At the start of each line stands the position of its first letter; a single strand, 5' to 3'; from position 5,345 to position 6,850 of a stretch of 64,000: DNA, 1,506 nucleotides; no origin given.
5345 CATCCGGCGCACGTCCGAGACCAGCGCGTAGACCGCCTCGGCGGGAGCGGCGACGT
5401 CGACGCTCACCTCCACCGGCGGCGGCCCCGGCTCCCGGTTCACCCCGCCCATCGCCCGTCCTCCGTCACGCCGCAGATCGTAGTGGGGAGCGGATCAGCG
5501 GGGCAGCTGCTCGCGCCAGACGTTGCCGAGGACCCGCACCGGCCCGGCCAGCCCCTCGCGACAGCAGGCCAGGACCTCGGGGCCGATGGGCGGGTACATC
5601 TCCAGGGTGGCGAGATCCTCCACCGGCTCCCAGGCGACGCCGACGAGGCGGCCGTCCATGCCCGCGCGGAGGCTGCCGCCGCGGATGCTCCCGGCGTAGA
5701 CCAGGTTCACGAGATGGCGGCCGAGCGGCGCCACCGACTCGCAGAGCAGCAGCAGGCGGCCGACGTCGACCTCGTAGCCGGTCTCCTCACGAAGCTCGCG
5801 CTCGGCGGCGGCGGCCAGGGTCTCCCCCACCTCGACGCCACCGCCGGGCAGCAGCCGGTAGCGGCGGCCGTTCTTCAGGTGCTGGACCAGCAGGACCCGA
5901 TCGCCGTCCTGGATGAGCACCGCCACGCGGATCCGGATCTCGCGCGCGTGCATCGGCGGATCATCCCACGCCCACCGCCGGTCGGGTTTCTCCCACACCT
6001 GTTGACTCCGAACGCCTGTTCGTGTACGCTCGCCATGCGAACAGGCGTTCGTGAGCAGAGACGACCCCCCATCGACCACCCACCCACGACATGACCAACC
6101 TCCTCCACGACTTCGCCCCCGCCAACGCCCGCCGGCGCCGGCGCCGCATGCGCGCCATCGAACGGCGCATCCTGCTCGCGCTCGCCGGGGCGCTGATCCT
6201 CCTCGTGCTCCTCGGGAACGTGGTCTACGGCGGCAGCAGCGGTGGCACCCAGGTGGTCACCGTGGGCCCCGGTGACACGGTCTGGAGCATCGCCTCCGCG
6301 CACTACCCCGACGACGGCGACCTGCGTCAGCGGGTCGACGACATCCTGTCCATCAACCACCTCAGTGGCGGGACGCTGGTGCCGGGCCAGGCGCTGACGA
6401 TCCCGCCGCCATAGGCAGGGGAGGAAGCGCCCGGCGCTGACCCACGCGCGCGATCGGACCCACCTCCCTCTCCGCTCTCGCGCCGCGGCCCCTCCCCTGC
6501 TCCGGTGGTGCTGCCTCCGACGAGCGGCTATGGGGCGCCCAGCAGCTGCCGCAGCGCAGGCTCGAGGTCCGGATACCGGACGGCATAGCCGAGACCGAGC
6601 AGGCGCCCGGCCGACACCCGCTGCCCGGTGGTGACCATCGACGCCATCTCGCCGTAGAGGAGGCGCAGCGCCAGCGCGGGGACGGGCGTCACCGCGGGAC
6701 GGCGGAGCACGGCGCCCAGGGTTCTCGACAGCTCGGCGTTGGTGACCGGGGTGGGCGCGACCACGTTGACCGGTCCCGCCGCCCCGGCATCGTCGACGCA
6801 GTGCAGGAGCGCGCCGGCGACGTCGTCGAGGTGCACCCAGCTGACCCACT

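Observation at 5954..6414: Dual perfect SOS boxes embedded in the promoter of a ChiZ-like LysM gene, divergent from a NUDIX hydrolase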

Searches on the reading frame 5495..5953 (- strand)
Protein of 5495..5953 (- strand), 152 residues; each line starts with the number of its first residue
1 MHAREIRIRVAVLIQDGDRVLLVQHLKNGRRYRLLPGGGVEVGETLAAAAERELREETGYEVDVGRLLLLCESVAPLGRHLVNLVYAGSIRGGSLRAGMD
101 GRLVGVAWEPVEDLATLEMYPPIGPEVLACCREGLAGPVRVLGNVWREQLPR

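Call 4: search_protein_families(library=pfam, proteins=[window:5495-5953:-], max_evalue=0.01)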
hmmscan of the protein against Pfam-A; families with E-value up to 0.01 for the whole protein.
window:5495-5953:- (152 aa): 1 family
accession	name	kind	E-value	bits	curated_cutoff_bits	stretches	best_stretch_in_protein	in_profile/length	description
PF00293.34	NUDIX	-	7.3e-19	68.6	21.1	1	7-119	3-122/134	NUDIX domain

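Call 24: search_protein_families(library=ncbifam, proteins=[window:5495-5953:-], max_evalue=0.1)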
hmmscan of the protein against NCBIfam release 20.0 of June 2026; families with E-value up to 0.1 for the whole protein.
window:5495-5953:- (152 aa): 22 families
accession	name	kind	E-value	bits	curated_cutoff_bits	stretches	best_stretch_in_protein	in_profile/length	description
NF006530.0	PRK08999.1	equivalog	2.9e-09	36.4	245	1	3-76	3-78/315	Nudix family hydrolase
NF001299.0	PRK00241.1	equivalog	9.6e-09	35.1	158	1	10-63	138-191/263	NAD(+) diphosphatase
TIGR02705.1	nudix_YtkD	equivalog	1.6e-08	34.2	154.4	1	10-87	27-100/156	RNA deprotection pyrophosphohydrolase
TIGR00586.1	mutt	equivalog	2.6e-07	30.7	97.9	1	4-68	3-69/129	8-oxo-dGTP diphosphatase MutT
NF008736.0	PRK11762.1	equivalog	3.7e-07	29.9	169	1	11-63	52-106/186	ADP compounds hydrolase NudE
NF052459.1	OxoGTPPhMutT1Mycb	equivalog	1.2e-06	27.8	475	1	35-114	33-109/292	8-oxo-(d)GTP phosphatase MutT1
NF003787.0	PRK05379.1-4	equivalog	2.4e-05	23.5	449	1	11-62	213-264/346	bifunctional nicotinamide-nucleotide adenylyltransferase/Nudix hydroxylase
NF001938.0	PRK00714.1-5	equivalog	3.3e-05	23.3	116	1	30-61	44-75/172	RNA pyrophosphohydrolase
NF003791.0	PRK05379.2-3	equivalog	3.5e-05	23.2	409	1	11-64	207-260/340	bifunctional nicotinamide-nucleotide adenylyltransferase/Nudix hydroxylase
NF007834.0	PRK10546.1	equivalog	8.2e-05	22.4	156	1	10-67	7-66/135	pyrimidine (deoxy)nucleoside triphosphate diphosphatase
NF001937.0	PRK00714.1-4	equivalog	9.7e-05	22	139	1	7-63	8-63/161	RNA pyrophosphohydrolase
NF003786.0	PRK05379.1-2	equivalog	0.00011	21.5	397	1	11-62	223-274/354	bifunctional nicotinamide-nucleotide adenylyltransferase/Nudix hydroxylase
NF008044.0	PRK10776.1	equivalog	0.00016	21.6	148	1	35-68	35-68/130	8-oxo-dGTP diphosphatase MutT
NF012016.0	PRK15472.1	equivalog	0.00019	21.2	95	1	7-63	4-63/141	nucleoside triphosphatase NudI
NF003788.0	PRK05379.1-5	equivalog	0.00024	20.5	354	1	11-64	218-271/351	bifunctional nicotinamide-nucleotide adenylyltransferase/Nudix hydroxylase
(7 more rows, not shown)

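Call 55: search_solved_structures(query=window:5495-5953:-, max_evalue=0.001)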
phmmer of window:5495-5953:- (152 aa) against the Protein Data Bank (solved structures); distinct sequences matched with E-value up to 0.001: 39.
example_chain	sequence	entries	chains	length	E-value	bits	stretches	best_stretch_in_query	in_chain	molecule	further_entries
3id9_A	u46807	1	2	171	7.2e-11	45.8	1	7-74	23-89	MutT/NUDIX family protein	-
2yyh_A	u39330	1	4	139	7.1e-09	39.3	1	33-106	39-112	8-OXO-dGTPase domain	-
3gg6_A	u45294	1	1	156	3.2e-08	37.2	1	8-116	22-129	Nucleoside diphosphate-linked moiety X motif 18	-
3dku_A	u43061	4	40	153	4e-07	33.6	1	8-144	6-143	Putative phosphohydrolase | Phosphatase nudJ | Putative Nudix hydrolase ymfB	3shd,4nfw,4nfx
4hvy_A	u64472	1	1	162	4.3e-07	33.5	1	10-116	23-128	Nucleoside diphosphate-linked moiety X motif 18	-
2b0v_A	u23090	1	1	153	5.1e-07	33.3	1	8-137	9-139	NUDIX hydrolase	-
3q1p_A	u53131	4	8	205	1.6e-06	31.6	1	10-100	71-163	Phosphohydrolase (MutT/nudix family protein)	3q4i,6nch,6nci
3exq_A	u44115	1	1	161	2e-06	31.3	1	19-114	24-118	NUDIX family hydrolase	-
6fl4_A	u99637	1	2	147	2.7e-06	30.9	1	7-83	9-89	Nudix hydrolase 1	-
5gp0_E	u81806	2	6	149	2.7e-06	30.9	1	7-83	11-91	Nudix hydrolase 1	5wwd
6dby_A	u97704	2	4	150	2.8e-06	30.9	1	7-83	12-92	Nudix hydrolase 1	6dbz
3gwy_A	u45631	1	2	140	1.3e-05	28.7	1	8-73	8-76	Putative CTP pyrophosphohydrolase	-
3f13_A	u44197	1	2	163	1.3e-05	28.7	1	9-87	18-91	putative nudix hydrolase family member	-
5wy6_E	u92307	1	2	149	1.9e-05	28.2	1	7-83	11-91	Nudix hydrolase 1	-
3ees_A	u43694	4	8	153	3.2e-05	27.4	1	16-72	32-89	Probable pyrophosphohydrolase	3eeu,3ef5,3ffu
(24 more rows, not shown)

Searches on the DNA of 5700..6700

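Call 37: search_rna_families(source=window, start=5700, end=6700, threshold=evalue, max_evalue=1)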
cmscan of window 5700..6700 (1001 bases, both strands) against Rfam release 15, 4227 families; matches with E-value up to 1: 0.
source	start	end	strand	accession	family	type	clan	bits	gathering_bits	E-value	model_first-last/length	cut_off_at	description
